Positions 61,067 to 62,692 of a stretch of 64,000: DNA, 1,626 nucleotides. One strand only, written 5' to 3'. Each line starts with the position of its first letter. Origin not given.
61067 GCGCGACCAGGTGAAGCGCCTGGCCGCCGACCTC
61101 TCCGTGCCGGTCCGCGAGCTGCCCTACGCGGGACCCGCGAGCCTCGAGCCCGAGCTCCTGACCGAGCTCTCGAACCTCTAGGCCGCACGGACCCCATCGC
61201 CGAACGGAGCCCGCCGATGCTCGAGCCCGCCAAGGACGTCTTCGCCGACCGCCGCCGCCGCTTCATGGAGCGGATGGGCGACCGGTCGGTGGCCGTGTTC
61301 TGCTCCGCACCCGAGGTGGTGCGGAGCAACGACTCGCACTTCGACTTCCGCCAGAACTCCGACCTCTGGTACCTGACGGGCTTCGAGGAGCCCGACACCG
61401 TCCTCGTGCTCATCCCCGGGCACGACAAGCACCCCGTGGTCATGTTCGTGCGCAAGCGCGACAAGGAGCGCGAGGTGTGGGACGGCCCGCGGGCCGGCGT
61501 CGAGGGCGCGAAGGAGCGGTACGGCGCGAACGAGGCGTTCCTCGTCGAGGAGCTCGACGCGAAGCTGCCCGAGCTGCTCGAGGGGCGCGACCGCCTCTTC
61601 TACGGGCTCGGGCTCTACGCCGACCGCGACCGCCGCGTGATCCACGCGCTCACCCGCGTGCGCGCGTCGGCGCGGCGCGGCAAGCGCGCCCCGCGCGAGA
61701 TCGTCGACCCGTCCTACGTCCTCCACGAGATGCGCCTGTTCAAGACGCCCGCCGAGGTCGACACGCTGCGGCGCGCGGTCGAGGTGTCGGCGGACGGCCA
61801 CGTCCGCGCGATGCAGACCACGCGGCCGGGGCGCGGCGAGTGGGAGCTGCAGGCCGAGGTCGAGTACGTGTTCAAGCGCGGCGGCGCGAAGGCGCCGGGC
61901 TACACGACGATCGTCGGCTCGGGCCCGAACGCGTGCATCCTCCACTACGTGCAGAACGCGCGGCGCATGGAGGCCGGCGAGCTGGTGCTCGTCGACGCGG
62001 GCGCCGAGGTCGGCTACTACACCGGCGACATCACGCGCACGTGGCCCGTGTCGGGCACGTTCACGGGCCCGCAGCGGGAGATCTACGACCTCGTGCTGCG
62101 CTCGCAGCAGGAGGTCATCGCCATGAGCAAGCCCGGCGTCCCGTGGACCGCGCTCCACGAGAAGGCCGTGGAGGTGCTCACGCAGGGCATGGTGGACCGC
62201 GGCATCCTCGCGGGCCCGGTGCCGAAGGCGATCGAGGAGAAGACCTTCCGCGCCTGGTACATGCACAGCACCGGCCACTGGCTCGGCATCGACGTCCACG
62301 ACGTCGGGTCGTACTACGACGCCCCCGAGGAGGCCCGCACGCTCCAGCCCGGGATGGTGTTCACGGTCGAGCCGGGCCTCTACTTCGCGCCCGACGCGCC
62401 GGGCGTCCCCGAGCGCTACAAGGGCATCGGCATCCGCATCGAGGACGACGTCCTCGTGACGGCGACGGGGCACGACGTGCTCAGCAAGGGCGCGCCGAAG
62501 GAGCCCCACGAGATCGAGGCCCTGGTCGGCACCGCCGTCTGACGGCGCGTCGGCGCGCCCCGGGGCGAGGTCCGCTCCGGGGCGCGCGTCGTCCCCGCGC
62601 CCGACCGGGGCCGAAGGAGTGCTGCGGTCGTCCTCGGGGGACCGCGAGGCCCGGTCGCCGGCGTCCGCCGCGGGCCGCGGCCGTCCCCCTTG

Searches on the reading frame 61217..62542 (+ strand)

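Call 42: search_protein_families(library=pfam, proteins=[window:61217-62542:+])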
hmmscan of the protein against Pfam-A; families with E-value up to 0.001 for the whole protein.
window:61217-62542:+ (441 aa): 2 families
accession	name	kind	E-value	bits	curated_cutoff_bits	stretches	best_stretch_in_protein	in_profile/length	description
PF00557.29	Peptidase_M24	-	4.2e-66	223.1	23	1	183-416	2-208/208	Metallopeptidase family M24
PF05195.22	AMP_N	-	1.3e-39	135.1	24.6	1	9-127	1-120/121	Aminopeptidase P, N-terminal domain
